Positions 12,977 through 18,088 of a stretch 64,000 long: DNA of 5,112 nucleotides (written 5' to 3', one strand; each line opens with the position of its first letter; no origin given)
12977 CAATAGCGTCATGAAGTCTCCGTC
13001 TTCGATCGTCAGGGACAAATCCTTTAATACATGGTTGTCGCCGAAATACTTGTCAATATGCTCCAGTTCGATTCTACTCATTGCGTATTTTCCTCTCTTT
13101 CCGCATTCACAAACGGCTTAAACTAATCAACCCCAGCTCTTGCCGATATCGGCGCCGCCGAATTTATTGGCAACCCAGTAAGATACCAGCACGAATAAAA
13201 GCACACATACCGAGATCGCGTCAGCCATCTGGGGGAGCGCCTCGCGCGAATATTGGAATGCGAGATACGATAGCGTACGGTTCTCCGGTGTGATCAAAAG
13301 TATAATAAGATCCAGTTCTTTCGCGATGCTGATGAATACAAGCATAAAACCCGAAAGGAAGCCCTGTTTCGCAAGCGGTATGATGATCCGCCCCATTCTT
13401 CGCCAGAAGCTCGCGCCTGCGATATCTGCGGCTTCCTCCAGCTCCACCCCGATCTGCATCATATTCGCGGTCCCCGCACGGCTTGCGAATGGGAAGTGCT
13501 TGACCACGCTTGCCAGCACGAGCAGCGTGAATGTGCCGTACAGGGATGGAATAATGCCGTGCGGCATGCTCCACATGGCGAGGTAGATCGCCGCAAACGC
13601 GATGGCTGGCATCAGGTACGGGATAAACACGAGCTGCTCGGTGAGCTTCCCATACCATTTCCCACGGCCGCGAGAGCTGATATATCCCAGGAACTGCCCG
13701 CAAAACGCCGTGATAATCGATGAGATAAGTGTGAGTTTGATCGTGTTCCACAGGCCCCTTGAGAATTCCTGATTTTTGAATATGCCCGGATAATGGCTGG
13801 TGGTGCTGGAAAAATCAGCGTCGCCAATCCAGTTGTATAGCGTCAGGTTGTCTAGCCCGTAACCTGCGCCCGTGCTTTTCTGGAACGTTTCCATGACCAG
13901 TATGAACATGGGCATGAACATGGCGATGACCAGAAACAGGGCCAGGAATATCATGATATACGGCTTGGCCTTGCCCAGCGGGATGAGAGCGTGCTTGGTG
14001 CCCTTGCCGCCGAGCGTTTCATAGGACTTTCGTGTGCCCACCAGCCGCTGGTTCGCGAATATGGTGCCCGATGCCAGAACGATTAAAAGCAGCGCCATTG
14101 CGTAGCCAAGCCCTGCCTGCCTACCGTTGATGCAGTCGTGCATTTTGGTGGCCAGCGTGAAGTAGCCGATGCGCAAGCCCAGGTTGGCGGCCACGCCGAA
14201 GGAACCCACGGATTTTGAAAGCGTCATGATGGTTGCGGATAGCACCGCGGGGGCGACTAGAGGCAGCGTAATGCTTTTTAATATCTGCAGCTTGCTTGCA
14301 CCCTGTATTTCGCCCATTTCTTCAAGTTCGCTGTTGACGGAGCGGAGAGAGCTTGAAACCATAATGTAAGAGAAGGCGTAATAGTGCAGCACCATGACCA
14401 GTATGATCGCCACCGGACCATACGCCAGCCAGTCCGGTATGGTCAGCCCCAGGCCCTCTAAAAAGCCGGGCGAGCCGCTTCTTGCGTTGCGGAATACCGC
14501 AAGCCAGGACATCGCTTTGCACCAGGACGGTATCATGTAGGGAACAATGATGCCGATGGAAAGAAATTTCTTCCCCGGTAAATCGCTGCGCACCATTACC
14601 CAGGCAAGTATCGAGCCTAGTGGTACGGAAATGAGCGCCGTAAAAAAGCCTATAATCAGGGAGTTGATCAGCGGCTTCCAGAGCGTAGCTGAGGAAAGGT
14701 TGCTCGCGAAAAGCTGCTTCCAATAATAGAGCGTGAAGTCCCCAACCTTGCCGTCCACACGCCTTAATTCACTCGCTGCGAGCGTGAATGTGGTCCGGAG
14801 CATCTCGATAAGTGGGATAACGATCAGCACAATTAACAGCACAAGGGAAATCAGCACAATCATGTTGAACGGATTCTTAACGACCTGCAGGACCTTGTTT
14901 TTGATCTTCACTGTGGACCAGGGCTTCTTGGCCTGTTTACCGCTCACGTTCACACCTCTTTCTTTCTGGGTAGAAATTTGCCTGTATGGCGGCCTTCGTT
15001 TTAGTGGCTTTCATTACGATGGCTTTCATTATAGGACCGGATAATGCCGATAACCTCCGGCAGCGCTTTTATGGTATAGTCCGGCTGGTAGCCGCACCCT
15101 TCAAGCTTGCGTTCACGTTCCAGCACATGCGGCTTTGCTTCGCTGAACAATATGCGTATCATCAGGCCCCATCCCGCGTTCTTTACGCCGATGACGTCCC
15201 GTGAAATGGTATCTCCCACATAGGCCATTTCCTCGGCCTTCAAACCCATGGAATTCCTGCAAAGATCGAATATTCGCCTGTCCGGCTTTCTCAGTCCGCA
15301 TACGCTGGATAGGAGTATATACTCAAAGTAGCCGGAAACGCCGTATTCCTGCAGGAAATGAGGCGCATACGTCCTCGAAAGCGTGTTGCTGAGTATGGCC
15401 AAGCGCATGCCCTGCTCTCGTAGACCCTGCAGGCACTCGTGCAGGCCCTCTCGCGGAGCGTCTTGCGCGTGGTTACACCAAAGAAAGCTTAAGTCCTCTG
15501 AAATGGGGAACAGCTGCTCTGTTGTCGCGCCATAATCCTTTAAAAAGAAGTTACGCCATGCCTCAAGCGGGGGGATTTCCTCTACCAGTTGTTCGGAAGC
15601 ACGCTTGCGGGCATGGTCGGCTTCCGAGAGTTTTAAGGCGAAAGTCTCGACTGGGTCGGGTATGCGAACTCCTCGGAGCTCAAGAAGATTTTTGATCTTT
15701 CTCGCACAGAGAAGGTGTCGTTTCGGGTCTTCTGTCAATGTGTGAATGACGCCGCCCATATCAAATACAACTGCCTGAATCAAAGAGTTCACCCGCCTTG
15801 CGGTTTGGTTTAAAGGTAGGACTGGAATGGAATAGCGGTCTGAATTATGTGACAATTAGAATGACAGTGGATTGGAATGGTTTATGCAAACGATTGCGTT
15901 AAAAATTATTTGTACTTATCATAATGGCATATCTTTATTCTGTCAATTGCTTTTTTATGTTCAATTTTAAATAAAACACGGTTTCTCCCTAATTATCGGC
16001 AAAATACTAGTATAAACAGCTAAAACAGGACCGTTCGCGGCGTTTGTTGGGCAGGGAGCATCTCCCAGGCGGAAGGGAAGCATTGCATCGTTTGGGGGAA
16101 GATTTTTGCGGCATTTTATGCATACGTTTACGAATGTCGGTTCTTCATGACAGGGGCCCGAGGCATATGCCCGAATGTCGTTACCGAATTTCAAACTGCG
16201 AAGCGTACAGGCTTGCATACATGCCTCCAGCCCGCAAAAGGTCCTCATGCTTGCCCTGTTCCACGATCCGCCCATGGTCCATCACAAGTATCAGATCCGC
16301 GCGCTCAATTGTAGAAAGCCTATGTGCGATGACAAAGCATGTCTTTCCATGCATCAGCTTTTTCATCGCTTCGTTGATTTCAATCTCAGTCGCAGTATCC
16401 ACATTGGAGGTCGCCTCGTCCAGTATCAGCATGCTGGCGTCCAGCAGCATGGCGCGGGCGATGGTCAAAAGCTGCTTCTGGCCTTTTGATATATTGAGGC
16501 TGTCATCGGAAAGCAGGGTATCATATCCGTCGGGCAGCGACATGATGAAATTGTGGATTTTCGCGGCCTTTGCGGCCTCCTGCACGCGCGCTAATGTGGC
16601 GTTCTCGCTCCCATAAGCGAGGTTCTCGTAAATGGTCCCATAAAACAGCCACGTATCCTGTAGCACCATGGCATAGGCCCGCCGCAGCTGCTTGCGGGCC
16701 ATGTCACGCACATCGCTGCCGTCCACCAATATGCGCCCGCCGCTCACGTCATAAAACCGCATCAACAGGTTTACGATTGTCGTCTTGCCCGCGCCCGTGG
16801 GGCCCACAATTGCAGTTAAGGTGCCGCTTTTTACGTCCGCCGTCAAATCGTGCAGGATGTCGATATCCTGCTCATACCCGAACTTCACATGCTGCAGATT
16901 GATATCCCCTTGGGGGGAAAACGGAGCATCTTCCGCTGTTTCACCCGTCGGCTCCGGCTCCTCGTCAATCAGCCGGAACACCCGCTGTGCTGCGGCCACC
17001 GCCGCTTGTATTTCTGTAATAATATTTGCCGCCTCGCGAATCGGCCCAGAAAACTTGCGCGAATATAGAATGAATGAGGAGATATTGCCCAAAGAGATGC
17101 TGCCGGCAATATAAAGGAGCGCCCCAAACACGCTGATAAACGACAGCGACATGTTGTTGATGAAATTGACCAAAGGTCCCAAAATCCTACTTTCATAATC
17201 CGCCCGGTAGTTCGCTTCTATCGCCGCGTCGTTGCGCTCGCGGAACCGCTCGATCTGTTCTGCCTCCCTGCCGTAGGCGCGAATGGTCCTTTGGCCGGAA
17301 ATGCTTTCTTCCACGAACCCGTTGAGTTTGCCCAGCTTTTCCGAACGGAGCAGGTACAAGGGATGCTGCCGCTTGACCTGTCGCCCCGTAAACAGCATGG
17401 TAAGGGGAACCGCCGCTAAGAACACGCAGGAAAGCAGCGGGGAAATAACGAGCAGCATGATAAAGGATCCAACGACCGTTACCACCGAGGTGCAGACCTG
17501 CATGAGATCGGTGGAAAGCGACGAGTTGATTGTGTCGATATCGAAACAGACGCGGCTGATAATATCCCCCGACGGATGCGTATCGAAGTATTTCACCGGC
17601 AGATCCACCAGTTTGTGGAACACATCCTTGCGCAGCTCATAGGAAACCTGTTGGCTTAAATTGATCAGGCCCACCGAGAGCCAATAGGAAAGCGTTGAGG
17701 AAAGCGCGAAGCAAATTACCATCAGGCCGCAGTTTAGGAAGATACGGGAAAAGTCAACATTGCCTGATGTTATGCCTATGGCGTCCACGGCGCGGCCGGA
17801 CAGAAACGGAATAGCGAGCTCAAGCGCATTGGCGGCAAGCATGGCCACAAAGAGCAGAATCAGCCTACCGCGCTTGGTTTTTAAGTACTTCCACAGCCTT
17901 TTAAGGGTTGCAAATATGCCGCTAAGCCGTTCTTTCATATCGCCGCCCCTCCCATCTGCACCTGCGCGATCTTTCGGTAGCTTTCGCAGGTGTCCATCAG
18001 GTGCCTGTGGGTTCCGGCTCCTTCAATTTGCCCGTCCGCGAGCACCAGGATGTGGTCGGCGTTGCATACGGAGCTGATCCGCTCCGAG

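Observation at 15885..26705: Shared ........-type operator downstream of three near-consensus promoters links three operons into one putative LacI regulon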

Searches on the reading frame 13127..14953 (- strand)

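Call 6: search_protein_families(library=pfam, proteins=[window:13127-14953:-])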
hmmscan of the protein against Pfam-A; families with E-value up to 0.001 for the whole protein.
window:13127-14953:- (608 aa): 1 family
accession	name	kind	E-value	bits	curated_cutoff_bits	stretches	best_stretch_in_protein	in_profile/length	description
PF00528.27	BPD_transp_1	-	3.2e-30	105.7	26.4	2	110-295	2-169/184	Binding-protein-dependent transport system inner membrane component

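Call 30: search_protein_families(library=ncbifam, proteins=[window:13127-14953:-], max_evalue=0.00001)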
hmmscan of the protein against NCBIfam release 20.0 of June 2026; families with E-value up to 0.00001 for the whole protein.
window:13127-14953:- (608 aa): 24 families
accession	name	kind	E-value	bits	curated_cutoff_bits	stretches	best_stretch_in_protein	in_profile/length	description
TIGR03262.1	PhnU2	equivalog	1.4e-35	123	593.25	1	33-592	7-526/546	putative 2-aminoethylphosphonate ABC transporter permease subunit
TIGR02141.1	modB_ABC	equivalog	6.8e-30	104.3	182.6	2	98-301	3-202/208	molybdate ABC transporter permease subunit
TIGR02139.1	permease_CysT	equivalog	5.8e-25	88.4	246.1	2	32-254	8-206/265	sulfate ABC transporter permease subunit CysT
TIGR01581.1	Mo_ABC_porter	hypoth_equivalog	1.3e-23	83.7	210.3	2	83-258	11-181/225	ABC transporter permease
NF006939.0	PRK09421.1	equivalog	3.6e-23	82.2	262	2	90-256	7-169/230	molybdate ABC transporter permease subunit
TIGR00969.1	3a0106s02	subfamily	1.1e-21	77.5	240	2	29-259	16-222/272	sulfate ABC transporter permease subunit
NF011624.0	PRK15050.1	equivalog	2.1e-21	76.3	247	2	30-309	25-289/297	2-aminoethylphosphonate ABC transporter permease subunit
NF040839.1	tungstate_WtpB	equivalog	1.1e-20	74.4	340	2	83-306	34-248/251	tungstate ABC transporter permease WtpB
NF007047.0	PRK09500.1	equivalog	2.5e-19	69.9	326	2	37-252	11-200/257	spermidine/putrescine ABC transporter permease PotC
TIGR03226.1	PhnU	equivalog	6.1e-17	62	283.45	2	38-308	46-306/311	2-aminoethylphosphonate ABC transporter permease subunit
NF008208.0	PRK10971.1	equivalog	6.4e-17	61.9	415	2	99-258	64-218/277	sulfate/thiosulfate ABC transporter permease CysT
NF040932.1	ABC_arch_GlcU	equivalog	6.2e-15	55.6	340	2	336-569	7-228/272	glucose ABC transporter permease GlcU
TIGR03255.1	PhnV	equivalog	3.6e-14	53.1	358.7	1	73-291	52-251/270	2-aminoethylphosphonate ABC transport system, membrane component PhnV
NF007044.0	PRK09497.1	equivalog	6.6e-14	52.1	348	1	30-298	9-268/285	spermidine/putrescine ABC transporter permease PotB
NF008231.0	PRK10998.1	equivalog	6.9e-13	48.8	261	2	91-288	81-267/296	maltose ABC transporter permease MalG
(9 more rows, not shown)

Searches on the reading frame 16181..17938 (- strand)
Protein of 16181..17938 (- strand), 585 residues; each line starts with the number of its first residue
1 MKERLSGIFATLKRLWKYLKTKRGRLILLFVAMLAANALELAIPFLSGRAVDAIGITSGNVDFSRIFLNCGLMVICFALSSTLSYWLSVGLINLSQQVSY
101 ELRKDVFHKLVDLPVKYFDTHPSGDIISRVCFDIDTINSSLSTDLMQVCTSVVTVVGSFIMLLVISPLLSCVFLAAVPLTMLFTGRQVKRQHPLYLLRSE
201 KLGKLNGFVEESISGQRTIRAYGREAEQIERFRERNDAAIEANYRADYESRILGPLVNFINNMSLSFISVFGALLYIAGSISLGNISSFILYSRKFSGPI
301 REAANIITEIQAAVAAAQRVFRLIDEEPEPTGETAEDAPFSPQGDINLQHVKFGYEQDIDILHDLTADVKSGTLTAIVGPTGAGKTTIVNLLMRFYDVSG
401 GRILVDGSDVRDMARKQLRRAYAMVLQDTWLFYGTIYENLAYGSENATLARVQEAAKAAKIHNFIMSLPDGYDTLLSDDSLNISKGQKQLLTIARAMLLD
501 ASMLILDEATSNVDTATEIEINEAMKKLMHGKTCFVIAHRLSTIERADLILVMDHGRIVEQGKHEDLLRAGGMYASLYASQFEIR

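Call 7: search_protein_families(library=pfam, proteins=[window:16181-17938:-])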
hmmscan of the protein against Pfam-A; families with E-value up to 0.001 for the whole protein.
window:16181-17938:- (585 aa): 8 families
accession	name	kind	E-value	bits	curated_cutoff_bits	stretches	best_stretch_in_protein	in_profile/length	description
PF00664.28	ABC_membrane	-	1.9e-52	179.1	28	1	26-299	1-273/274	ABC transporter transmembrane region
PF00005.33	ABC_tran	-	3.6e-28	99.3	25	1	362-511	1-137/137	ABC transporter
PF13748.11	ABC_membrane_3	-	6.4e-07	29.5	27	0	142-215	113-186/237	ABC transporter transmembrane region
PF02463.25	SMC_N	-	1.4e-05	25.1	40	1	373-552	25-210/220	RecF/RecN/SMC N terminal domain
PF13191.12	AAA_16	-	0.00015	22.8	32.6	1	356-408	6-60/167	AAA ATPase domain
PF13476.12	AAA_23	-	0.00018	22.7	27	1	357-392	13-39/201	AAA domain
PF13401.12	AAA_22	-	0.00018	22.2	27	1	372-459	5-82/130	AAA domain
PF13604.12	AAA_30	-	0.00022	21.5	27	1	370-510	15-98/191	AAA domain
